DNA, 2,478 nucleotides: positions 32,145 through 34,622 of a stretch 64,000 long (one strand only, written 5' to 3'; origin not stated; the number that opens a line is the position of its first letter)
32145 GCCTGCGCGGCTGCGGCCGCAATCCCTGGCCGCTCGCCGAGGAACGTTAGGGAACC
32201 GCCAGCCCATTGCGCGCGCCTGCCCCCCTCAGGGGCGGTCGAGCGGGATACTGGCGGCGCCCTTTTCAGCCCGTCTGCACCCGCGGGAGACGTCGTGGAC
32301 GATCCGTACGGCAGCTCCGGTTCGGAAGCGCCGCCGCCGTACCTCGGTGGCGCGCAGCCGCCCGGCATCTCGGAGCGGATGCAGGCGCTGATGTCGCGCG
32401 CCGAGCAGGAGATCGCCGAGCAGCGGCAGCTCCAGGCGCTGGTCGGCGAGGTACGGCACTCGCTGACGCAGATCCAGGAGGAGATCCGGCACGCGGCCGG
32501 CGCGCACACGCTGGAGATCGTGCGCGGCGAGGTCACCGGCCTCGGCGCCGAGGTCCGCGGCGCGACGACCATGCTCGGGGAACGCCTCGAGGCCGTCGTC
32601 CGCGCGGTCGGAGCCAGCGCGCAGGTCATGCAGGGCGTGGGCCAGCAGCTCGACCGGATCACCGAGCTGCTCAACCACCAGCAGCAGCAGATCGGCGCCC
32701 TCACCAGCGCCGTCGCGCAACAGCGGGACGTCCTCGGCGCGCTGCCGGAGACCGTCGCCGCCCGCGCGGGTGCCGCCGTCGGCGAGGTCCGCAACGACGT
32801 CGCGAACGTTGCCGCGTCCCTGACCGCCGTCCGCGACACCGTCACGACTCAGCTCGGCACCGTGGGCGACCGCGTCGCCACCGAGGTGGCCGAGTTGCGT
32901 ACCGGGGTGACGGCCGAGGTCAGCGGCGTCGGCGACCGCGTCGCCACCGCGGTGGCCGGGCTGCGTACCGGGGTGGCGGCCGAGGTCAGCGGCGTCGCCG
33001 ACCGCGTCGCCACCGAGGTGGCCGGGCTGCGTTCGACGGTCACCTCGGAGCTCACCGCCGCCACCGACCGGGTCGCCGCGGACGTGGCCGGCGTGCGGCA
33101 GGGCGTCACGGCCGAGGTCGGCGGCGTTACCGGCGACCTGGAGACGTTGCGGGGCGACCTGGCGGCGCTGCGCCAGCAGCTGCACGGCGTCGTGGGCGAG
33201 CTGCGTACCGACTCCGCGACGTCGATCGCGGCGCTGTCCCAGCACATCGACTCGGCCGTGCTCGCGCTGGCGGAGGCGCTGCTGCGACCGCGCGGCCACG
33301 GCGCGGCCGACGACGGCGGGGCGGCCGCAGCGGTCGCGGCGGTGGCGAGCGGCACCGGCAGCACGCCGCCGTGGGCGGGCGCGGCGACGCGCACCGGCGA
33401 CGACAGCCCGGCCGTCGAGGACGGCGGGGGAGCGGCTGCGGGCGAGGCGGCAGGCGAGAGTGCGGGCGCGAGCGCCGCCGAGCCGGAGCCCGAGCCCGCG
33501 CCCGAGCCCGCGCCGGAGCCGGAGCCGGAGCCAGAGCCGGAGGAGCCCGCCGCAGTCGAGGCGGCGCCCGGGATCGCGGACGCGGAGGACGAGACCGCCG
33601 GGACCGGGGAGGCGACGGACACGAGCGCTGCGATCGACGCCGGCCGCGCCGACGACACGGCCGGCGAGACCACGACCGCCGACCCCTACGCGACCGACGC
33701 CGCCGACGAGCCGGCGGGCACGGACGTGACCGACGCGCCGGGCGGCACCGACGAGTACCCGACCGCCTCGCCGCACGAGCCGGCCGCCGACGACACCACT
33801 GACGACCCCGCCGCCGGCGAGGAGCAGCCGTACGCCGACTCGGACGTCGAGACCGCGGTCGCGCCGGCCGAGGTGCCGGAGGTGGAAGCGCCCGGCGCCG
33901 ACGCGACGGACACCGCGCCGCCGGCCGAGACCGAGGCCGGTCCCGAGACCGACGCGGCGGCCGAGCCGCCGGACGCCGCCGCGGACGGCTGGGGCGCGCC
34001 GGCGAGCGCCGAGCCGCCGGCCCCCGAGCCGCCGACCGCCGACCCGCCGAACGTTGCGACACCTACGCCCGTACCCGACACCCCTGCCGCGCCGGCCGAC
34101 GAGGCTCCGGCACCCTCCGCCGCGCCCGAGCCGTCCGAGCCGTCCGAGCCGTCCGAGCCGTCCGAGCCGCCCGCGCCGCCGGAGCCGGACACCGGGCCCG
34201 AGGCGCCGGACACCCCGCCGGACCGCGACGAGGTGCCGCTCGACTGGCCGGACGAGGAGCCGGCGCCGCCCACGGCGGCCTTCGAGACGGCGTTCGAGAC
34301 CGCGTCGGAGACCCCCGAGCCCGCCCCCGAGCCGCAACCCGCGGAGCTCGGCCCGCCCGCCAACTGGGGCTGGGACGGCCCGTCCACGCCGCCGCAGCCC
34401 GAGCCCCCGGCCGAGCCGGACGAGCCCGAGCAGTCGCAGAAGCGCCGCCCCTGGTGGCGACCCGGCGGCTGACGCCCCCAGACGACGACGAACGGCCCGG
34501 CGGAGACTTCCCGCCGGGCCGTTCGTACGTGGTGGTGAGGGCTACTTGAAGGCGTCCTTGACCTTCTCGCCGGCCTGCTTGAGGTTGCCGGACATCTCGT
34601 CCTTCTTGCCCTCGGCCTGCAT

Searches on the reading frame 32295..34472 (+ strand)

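Call 50: search_protein_families(library=pfam, proteins=[window:32295-34472:+], max_evalue=0.001)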
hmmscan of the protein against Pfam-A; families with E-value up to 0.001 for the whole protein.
window:32295-34472:+ (725 aa): 3 families
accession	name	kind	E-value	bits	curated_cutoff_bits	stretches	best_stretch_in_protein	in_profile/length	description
PF01442.23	Apolipoprotein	-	4.5e-14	53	90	1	169-326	28-182/190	Apolipoprotein A1/A4/E domain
PF04513.17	Baculo_PEP_C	-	7.9e-11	42.6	38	0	165-249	25-101/140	Baculovirus polyhedron envelope protein, PEP, C terminus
PF07889.17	DUF1664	-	2.3e-07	31.3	34.6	0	75-142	45-112/124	Protein of unknown function (DUF1664)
